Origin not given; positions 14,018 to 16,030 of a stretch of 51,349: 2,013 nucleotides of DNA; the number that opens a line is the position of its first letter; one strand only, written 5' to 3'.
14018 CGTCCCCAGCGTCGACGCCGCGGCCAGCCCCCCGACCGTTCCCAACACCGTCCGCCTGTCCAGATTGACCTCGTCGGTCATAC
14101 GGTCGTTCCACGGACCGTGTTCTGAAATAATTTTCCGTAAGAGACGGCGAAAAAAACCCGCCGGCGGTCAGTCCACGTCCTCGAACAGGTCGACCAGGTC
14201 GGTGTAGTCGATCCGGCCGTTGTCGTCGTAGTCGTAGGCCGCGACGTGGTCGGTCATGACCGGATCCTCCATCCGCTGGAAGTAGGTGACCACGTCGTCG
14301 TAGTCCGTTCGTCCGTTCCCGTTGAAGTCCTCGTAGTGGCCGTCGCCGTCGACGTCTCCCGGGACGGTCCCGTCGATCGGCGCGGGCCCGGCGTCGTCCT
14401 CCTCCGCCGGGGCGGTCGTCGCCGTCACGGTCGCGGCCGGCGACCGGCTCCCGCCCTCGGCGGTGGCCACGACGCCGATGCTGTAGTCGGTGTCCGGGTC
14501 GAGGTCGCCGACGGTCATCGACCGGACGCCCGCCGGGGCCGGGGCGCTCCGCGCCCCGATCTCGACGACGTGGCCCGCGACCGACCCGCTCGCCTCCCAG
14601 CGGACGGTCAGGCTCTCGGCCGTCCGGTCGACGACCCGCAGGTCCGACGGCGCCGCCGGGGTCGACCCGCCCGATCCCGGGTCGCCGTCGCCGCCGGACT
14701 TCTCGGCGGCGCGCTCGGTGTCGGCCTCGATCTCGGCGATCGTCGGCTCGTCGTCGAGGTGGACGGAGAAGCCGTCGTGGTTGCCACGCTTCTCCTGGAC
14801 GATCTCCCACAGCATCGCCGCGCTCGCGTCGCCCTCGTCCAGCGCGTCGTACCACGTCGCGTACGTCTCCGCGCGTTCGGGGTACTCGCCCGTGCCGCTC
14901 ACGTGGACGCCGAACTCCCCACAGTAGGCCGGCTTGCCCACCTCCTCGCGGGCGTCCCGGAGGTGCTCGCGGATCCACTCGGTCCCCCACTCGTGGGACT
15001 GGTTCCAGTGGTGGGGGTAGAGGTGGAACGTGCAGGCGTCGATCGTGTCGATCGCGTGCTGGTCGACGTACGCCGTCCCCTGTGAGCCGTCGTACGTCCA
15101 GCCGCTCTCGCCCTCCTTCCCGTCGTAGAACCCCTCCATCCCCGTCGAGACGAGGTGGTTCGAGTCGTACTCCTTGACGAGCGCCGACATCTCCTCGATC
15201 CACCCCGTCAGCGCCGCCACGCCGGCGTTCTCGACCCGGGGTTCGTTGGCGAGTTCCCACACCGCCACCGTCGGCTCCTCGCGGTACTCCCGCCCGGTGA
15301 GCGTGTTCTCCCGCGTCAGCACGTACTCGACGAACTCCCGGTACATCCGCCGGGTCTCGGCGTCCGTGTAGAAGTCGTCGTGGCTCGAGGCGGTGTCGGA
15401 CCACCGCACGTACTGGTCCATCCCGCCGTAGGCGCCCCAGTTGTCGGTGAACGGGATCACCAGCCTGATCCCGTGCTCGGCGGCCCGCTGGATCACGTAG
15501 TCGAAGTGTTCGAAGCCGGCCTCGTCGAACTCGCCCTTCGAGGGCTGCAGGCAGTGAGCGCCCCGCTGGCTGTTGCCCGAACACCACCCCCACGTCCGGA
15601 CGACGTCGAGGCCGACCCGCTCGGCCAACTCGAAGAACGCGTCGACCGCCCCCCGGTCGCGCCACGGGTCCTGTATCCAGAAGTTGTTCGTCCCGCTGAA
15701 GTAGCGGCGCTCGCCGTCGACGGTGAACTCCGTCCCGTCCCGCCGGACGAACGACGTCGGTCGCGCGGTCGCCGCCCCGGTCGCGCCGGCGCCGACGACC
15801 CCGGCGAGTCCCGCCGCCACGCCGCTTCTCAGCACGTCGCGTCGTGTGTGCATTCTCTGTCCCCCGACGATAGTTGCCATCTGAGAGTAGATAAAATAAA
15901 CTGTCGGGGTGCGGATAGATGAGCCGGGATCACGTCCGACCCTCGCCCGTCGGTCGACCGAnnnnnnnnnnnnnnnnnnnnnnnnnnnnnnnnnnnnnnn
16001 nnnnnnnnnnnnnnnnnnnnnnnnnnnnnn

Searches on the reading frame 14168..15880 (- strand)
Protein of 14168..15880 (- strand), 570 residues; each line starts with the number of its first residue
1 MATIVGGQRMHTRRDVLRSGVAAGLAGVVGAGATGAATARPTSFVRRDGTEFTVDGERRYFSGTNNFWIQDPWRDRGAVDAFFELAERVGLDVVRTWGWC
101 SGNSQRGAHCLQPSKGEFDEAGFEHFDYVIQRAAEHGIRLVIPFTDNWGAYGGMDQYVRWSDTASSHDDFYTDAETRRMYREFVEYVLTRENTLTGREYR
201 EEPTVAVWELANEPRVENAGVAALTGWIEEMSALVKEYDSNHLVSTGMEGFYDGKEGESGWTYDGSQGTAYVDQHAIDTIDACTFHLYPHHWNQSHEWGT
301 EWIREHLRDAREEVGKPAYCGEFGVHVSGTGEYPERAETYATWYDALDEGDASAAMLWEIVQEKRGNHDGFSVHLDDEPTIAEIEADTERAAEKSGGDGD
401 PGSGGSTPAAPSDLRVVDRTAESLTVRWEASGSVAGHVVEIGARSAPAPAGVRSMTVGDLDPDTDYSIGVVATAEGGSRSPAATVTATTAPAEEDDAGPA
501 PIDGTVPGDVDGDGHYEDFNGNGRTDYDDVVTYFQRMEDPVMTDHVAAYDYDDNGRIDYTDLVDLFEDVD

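Call 9: search_protein_families(library=pfam, proteins=[window:14168-15880:-], max_evalue=0.1)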
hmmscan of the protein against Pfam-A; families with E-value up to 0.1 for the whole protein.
window:14168-15880:- (570 aa): 6 families
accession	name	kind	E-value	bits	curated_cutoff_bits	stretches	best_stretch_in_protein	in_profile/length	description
PF00150.24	Cellulase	-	1.9e-14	54.3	23.5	1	61-359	10-267/272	Cellulase (glycosyl hydrolase family 5)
PF00041.27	fn3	-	8.9e-11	42.3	25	1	410-485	2-81/84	Fibronectin type III domain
PF13499.12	EF-hand_7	-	0.03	15.1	30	0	518-566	12-66/67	EF-hand domain pair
PF00404.24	Dockerin_1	-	0.036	14.7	22.9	1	516-562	1-49/57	Dockerin type I domain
PF02836.23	Glyco_hydro_2_C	-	0.049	13.2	21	1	199-331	121-219/302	Glycosyl hydrolases family 2, TIM barrel domain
PF02981.21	FokI_D1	-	0.072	13.5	25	0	88-165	64-133/156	FokI, recognition domain, subdomain 1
